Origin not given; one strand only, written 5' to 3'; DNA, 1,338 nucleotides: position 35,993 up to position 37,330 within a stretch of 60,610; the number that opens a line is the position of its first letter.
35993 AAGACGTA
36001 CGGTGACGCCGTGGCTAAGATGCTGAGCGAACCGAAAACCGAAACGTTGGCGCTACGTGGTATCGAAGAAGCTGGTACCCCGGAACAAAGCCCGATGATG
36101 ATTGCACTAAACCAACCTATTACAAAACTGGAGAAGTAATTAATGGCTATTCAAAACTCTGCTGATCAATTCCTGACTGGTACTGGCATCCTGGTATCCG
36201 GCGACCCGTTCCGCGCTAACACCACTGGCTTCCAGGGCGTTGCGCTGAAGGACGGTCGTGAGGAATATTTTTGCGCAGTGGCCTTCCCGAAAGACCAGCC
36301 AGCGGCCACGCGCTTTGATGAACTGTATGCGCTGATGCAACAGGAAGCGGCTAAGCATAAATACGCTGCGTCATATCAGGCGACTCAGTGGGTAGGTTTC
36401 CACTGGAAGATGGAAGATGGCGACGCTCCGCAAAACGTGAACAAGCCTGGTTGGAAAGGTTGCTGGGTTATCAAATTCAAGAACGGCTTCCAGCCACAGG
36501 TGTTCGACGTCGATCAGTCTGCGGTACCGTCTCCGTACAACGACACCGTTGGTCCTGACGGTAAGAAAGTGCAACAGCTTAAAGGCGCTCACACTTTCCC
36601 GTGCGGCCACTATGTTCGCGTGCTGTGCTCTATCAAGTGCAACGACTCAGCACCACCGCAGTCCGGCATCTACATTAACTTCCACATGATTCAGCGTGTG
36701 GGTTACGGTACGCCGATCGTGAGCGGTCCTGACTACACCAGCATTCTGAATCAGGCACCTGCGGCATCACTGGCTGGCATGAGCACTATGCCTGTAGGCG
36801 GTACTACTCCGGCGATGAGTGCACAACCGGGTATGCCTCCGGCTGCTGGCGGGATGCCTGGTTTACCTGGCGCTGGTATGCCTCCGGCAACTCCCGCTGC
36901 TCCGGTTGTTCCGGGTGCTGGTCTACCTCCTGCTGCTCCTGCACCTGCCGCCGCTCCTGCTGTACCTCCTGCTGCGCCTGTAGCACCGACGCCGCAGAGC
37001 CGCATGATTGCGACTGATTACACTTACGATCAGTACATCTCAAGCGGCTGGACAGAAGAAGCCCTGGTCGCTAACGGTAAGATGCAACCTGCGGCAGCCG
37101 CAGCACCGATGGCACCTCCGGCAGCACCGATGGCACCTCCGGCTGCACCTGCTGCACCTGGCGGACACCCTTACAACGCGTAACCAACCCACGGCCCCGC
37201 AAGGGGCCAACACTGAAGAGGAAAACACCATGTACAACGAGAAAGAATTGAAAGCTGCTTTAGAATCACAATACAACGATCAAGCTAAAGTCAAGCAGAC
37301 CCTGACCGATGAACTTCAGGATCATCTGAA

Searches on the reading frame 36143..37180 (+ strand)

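Call 25: search_protein_families(library=pfam, proteins=[window:36143-37180:+], max_evalue=0.01)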
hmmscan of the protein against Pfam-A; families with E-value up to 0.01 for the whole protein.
window:36143-37180:+ (346 aa): 1 family
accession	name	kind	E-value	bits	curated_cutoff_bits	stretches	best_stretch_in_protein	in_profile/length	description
PF10991.15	Enc34_ssDNA-bd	-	2.7e-05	24.3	26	1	30-192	16-156/176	Enterobacter phage Enc34, ssDNA-binding protein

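Call 28: search_protein_families(library=phrogs, proteins=[window:36143-37180:+], max_evalue=0.001)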
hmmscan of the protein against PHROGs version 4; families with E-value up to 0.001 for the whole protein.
window:36143-37180:+ (346 aa): 1 family
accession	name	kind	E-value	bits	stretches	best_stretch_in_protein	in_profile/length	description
phrog_7011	-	DNA, RNA and nucleotide metabolism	4.1e-48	165.2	1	7-315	4-301/303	Gp2.5-like ssDNA binding protein and ssDNA annealing protein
